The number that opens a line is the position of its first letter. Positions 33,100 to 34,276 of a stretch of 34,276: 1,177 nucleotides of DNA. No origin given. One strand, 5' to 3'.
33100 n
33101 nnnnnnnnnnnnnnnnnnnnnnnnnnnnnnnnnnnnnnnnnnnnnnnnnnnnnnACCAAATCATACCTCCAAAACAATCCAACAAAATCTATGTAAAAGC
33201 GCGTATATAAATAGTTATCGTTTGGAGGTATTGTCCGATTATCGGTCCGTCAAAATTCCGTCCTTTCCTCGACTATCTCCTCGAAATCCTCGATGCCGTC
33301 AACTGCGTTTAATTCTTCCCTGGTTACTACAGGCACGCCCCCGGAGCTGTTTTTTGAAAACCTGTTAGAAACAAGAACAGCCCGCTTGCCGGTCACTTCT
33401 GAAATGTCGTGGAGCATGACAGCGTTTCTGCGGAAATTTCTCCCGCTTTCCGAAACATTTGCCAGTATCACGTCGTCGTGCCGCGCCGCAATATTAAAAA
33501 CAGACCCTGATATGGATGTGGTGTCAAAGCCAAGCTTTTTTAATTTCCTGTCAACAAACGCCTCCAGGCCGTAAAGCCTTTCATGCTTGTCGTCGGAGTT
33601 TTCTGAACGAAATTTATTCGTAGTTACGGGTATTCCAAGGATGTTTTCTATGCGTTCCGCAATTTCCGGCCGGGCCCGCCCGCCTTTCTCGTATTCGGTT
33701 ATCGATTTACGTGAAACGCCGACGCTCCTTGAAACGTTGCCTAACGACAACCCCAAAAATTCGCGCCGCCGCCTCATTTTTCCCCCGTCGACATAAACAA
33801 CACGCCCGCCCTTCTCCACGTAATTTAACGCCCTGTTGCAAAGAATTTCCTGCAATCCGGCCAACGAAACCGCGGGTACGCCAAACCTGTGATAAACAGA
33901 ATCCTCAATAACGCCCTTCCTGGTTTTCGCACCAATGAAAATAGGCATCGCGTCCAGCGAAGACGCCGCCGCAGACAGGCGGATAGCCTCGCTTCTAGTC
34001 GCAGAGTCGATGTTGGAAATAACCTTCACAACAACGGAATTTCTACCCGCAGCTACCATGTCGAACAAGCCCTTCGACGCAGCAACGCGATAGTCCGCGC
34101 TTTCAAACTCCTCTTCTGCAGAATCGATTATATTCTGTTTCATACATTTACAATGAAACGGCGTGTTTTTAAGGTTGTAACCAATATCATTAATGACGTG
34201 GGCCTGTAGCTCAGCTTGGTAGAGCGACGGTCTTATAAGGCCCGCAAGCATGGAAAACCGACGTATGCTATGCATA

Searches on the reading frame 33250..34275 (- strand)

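Call 58: search_protein_families(library=pfam, max_evalue=0.001, proteins=[window:33250-34275:-])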
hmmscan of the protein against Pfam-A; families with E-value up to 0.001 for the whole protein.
window:33250-34275:- (341 aa): 3 families
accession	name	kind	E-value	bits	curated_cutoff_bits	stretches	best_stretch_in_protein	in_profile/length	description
PF01381.28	HTH_3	-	4.7e-07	30.2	23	1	168-217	2-52/55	Helix-turn-helix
PF13560.12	HTH_31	-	4e-06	27.5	27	1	164-216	3-57/64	Helix-turn-helix domain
PF12844.13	HTH_19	-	0.00081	19.7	30.2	0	168-211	5-49/64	Helix-turn-helix domain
